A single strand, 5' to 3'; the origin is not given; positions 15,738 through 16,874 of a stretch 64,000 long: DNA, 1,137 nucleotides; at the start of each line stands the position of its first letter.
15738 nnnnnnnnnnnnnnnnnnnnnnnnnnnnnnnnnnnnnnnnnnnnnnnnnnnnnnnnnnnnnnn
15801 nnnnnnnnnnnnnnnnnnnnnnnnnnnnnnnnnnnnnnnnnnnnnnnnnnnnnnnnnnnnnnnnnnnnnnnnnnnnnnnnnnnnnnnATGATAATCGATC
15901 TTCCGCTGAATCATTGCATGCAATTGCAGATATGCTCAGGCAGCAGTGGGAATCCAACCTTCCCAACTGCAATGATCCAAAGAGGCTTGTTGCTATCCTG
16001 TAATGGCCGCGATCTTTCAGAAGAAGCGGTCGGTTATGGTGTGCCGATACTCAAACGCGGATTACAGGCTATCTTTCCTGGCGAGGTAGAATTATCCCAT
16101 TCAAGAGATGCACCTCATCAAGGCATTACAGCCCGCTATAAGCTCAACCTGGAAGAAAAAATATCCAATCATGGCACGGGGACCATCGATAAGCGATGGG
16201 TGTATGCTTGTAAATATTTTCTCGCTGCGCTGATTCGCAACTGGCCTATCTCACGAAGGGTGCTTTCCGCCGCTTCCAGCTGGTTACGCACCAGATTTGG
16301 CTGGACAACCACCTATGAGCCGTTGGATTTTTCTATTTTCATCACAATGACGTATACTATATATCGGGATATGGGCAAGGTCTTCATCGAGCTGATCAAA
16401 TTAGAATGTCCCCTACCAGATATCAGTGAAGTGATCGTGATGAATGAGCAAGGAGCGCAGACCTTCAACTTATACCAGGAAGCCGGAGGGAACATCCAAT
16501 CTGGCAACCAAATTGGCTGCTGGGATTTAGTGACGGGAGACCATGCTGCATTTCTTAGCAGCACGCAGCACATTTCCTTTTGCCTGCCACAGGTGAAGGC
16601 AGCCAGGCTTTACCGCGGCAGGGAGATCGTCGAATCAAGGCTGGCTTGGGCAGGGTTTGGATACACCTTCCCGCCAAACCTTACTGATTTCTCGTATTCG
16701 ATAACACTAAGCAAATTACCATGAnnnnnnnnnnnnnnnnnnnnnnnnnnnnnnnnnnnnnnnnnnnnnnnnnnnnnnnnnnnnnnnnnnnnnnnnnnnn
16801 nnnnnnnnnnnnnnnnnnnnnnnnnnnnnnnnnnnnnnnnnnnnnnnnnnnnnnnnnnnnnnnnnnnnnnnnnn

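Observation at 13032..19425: Candidate undescribed envelope-glycan system: processive GT2 synthase, GT-C membrane transferase, orphan protein and two B12-radical SAM enzymes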

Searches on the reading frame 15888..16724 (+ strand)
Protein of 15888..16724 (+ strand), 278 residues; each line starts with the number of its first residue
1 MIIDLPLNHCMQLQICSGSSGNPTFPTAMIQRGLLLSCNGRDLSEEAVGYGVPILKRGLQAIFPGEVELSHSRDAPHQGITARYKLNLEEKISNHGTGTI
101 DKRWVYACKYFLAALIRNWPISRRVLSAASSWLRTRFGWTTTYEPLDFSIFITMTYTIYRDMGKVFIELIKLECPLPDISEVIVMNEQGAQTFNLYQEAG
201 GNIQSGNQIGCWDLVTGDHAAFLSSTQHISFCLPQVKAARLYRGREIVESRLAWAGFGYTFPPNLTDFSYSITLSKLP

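Call 3: search_protein_families(library=pfam, proteins=[window:15888-16724:+], max_evalue=0.01)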
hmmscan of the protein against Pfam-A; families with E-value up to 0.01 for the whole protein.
window:15888-16724:+ (278 aa): 0 families

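Call 4: search_protein_families(library=ncbifam, proteins=[window:15888-16724:+], max_evalue=0.01)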
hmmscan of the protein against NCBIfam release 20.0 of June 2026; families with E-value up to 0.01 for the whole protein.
window:15888-16724:+ (278 aa): 0 families

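Call 9: find_encoding_contigs(protein=window:15888-16724:+, flank=10000, max_places=10)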
Protein window:15888-16724:+ (278 aa): 17 contigs read that carry it; 10 places shown.
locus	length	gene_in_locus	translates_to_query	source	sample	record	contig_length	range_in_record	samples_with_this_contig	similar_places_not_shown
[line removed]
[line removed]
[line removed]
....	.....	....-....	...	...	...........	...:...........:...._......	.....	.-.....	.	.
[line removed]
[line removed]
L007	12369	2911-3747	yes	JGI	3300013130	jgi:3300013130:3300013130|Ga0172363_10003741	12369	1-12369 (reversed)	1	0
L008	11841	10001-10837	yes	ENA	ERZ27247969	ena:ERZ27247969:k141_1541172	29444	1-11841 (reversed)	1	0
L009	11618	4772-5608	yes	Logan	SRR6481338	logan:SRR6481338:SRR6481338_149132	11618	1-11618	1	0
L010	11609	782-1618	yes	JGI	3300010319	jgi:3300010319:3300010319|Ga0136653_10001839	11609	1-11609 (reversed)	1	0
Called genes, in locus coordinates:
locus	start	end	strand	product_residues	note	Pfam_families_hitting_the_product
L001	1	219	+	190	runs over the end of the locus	PF04978:MST (weak), PF05163:DinB (weak), PF12867:DinB_2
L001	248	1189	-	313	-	PF01636:APH, PF03881:Fructosamin_kin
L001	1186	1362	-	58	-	-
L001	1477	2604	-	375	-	PF03816:LytR_cpsA_psr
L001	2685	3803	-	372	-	PF03816:LytR_cpsA_psr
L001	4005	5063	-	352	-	-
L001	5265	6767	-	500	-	PF00450:Peptidase_S10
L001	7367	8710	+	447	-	PF00535:Glycos_transf_2, PF13506:Glyco_transf_21, PF13641:Glyco_tranf_2_3, PF13632:Glyco_trans_2_3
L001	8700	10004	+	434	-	PF26314:MptA_B_family, PF09594:GT87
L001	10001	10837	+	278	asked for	-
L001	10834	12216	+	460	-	PF02310:B12-binding, PF04055:Radical_SAM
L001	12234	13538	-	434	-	PF02310:B12-binding, PF04055:Radical_SAM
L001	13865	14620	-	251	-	PF02517:Rce1-like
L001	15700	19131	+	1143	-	PF00133:tRNA-synt_1, PF09334:tRNA-synt_1g (faint), PF00133:tRNA-synt_1, PF08264:Anticodon_1, PF19302:DUF5915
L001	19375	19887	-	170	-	?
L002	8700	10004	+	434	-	PF26314:MptA_B_family, PF09594:GT87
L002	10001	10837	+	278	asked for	-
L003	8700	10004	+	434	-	PF26314:MptA_B_family, PF09594:GT87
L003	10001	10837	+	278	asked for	-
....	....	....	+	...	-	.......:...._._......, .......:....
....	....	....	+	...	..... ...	-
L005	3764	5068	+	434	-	PF26314:MptA_B_family, PF09594:GT87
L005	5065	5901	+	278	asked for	-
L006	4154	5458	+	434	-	PF26314:MptA_B_family, PF09594:GT87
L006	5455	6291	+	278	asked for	-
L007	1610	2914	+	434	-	PF26314:MptA_B_family, PF09594:GT87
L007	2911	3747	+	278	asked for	-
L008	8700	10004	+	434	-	PF26314:MptA_B_family, PF09594:GT87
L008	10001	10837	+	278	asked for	-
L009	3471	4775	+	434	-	PF26314:MptA_B_family, PF09594:GT87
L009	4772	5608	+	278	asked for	-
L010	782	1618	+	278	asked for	-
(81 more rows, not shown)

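Call 12: find_homologous_proteins(query=window:15888-16724:+, max_evalue=0.001)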
Query window:15888-16724:+ (278 aa): 522 proteins with E <= 0.001 among 1043 candidates; the best 120 are listed.
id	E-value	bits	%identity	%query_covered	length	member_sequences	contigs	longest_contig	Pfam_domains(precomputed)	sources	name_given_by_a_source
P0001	4.8e-189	645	100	100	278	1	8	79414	-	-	-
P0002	1.8e-124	433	70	100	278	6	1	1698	-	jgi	jgi:hypothetical protein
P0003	9.4e-119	414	68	100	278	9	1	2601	-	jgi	jgi:hypothetical protein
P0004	3.1e-113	396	65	100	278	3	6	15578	-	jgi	jgi:hypothetical protein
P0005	2.9e-99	350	59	100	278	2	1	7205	-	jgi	jgi:hypothetical protein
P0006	9.3e-99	348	59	100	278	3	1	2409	-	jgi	jgi:hypothetical protein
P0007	4.9e-97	343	55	100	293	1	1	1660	-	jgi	jgi:hypothetical protein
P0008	2.2e-96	341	58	100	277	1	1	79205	-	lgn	-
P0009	3.9e-96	340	58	100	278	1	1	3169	-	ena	-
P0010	9.2e-96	339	55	100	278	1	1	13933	-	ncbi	-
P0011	5.8e-95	336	58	100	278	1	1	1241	-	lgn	-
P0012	2.1e-94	334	55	100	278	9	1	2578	-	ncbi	-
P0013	6.4e-94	333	55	100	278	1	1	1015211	-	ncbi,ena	-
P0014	8.2e-94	332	58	100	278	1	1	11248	-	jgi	jgi:hypothetical protein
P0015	1.0e-93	332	56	100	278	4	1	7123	-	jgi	jgi:hypothetical protein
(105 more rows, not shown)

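Call 14: find_related_loci(query=A1, collection=genome_contigs, flank=10000)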
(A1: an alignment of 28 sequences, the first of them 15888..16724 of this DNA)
Query A1 (278 aa) in genome_contigs; peptide patterns used: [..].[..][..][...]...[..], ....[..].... (x = any residue, [..] = any of these).
141 stretches matched a pattern; 103 encode a relative of the query (tblastn E <= 1e-3); the best 80 are kept; 80 distinct loci.
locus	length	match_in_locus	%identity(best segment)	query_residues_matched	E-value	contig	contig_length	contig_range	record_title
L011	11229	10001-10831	55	1-277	2e-102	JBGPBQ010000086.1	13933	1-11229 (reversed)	MAG: Anaerolineae bacterium isolate OBJ_0618_130150_101 k141_4039718_length_13933_cov_9.0000, whole genome shotgun seque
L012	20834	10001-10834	55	1-278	2e-101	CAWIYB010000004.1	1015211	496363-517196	MAG: uncultured Chloroflexia bacterium isolate MFD05942.bin.1.129 genome assembly, contig: contig_336, whole genome shot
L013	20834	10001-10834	54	1-278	3e-101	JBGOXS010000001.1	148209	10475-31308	MAG: Anaerolineae bacterium isolate OBJ_0618_130150_61 k141_5085270_length_148209_cov_45.9303, whole genome shotgun sequ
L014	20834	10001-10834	55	1-278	8e-101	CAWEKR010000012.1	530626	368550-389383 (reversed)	MAG: uncultured Chloroflexia bacterium isolate MFD05942.bin.3.255 genome assembly, contig: contig_352, whole genome shot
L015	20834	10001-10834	56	1-278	1e-100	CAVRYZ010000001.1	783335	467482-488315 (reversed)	MAG: uncultured Chloroflexia bacterium isolate MFD05942.bin.2.86 genome assembly, contig: contig_1269, whole genome shot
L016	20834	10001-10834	54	1-278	2e-99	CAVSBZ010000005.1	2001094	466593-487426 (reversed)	MAG: uncultured Chloroflexia bacterium isolate MFD02979.bin.1.145 genome assembly, contig: contig_28384, whole genome sh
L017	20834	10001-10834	54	1-278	7e-99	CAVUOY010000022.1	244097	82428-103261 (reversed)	MAG: uncultured Chloroflexia bacterium isolate MFD05942.bin.2.106 genome assembly, contig: contig_78727, whole genome sh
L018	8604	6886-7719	54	1-278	1e-96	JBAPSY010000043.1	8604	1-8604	MAG: Anaerolineales bacterium isolate MFD02339_ilm_asm_bin15 k127_1076, whole genome shotgun sequence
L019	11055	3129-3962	54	1-278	2e-95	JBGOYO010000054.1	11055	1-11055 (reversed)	MAG: Anaerolineae bacterium isolate OBJ_0618_130150_41 k141_3474292_length_11055_cov_25.3186, whole genome shotgun seque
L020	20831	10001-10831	53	1-277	3e-94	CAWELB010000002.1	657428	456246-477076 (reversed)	MAG: uncultured Chloroflexia bacterium isolate MFD05942.bin.1.323 genome assembly, contig: contig_15973, whole genome sh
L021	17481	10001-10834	53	1-278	5e-89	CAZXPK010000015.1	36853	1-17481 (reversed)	MAG TPA_asm: uncultured Anaerolineaceae bacterium isolate binchicken_co33_109 genome assembly, contig: NODE_905_length_3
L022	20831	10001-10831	49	1-277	8e-87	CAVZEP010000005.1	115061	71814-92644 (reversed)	MAG: uncultured Chloroflexia bacterium isolate MFD05942.bin.2.209 genome assembly, contig: contig_116176, whole genome s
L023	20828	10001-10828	48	1-277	1e-81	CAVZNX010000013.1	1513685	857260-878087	MAG: uncultured Chloroflexia bacterium isolate MFD02979.bin.2.70 genome assembly, contig: contig_20297, whole genome sho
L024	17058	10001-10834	47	1-278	7e-80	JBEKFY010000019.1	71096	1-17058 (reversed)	MAG: Anaerolineales bacterium isolate SPRUCE 240 SPRUCE_240_19, whole genome shotgun sequence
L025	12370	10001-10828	46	1-277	5e-79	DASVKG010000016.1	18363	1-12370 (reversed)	MAG TPA_asm: Anaerolineales bacterium isolate SMAG_U3040 k141_1121604, whole genome shotgun sequence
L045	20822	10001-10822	43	3-276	6e-71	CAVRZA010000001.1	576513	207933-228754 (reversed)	MAG: uncultured Actinomycetes bacterium isolate MFD05942.bin.2.346 genome assembly, contig: contig_17535, whole genome s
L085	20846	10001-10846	32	1-278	1e-48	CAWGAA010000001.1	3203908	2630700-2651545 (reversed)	MAG: uncultured Spirochaetota bacterium isolate MFD04408.bin.1.18 genome assembly, contig: contig_23060, whole genome sh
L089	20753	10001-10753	38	25-272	2e-45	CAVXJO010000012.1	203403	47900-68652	MAG: uncultured Thermoleophilia bacterium isolate MFD05684.bin.1.282 genome assembly, contig: contig_69403, whole genome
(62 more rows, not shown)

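Call 23: predict_structure(alignment_id=A1)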
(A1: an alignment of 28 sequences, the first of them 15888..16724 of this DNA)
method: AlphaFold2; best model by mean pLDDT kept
length: 278 residues; sequences in the alignment: 28
mean_pLDDT: 88.5   pTM: 0.87
mean pLDDT of the five models: 88.5, 88.0, 87.2, 86.2, 85.9
residues with pLDDT >= 90: 158; 70-90: 106; 50-70: 14; < 50: 0
segments of 3 or more residues with pLDDT < 50: none
pLDDT, mean of each block of 10 residues (from residue 1): 90 88 85 95 93 91 95 75 95 81 83 78 77 83 91 94 93 77 95 92 86 92 95 95 83 90 90 94
secondary structure, 60 per line:
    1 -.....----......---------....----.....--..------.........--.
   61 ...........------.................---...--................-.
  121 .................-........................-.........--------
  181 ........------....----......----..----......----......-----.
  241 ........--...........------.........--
elements in order: E2-6 E11-16 H26-29 E34-38 E49-57 E60-71 E78-94 E98-100 H103-118 H120-137 E139-159 E164-172 E181-188 E195-198 E203-205 E219-224 E229-234 E240-248 E251-261 E268-276

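Call 26: fold_search(model_id=the predicted structure, library=pdb)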
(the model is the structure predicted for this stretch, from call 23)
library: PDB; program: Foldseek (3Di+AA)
matches with E <= 10: 1250; with E <= 0.001: 12
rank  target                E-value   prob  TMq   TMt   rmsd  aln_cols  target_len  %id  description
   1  5wzq_B                2.6e-05  1.00  0.46  0.24   6.8       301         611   10  Alpha-N-acetylgalactosaminidase NagBb from Bifidobacterium bifidum - quadruple mutant (released 2017-06-07)
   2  5wzn_B                3.7e-05  1.00  0.47  0.24   7.2       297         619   11  Alpha-N-acetylgalactosaminidase NagBb from Bifidobacterium bifidum - GalNAc complex (released 2017-06-07)
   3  5opq_D                1.4e-04  1.00  0.52  0.25   5.9       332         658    7  A 3,6-anhydro-D-galactosidase produced by Zobellia galactanivorans. This is an exo-lytic enzyme that hydrolyzes termin (released 2017-11-29)
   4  7ufs_A                1.4e-04  1.00  0.45  0.15   7.8       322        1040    8  Cryo-EM Structure of Bl_Man38B at 3.4 A (released 2022-11-16)
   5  5opq_A                1.7e-04  1.00  0.50  0.24   6.6       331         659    7  A 3,6-anhydro-D-galactosidase produced by Zobellia galactanivorans. This is an exo-lytic enzyme that hydrolyzes termin (released 2017-11-29)
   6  8rzk_A                2.4e-04  1.00  0.52  0.25   5.7       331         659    8  The Michaelis complex of ZgGH129 D486N from Zobellia galactanivorans with neo-b/k-oligo-carrageenan tetrasaccharide (b (released 2024-07-31)
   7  7ufu_A                3.5e-04  1.00  0.44  0.15   8.0       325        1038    8  Cryo-EM Structure of Bl_Man38A nucleophile mutant in complex with mannose at 2.7 A (released 2022-11-16)
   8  7ufr_A                4.4e-04  1.00  0.43  0.14   8.2       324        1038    8  Cryo-EM Structure of Bl_Man38A at 2.7 A (released 2022-11-16)
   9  4bze_B                4.8e-04  1.00  0.41  0.37  10.7       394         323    7  Crystal structure of galactose mutarotase GalM from Bacillus subtilis (released 2014-08-13)
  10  7uft_A                5.4e-04  1.00  0.46  0.15   6.5       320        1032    9  Cryo-EM Structure of Bl_Man38C at 2.9 A (released 2022-11-16)
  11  3wvf_B                5.7e-04  1.00  0.39  0.27  11.2       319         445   12  Crystal structure of YidC from Escherichia coli (released 2014-12-17)
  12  2htb_A                6.3e-04  1.00  0.38  0.37  12.4       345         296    7  Crystal Structure of a putative mutarotase (YeaD) from Salmonella typhimurium in monoclinic form (released 2007-01-23)
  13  3blc_B                1.2e-03  0.99  0.36  0.36  11.6       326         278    8  Crystal structure of the periplasmic domain of the Escherichia Coli YIDC (released 2007-12-25)
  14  1jov                  1.5e-03  1.00  0.41  0.42   8.7       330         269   10  Crystal Structure Analysis of HI1317 (released 2003-06-24)
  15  6al2_A                2.2e-03  0.99  0.37  0.24  11.4       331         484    8  Crystal structure of E. coli YidC at 2.8 A resolution (released 2018-11-07)
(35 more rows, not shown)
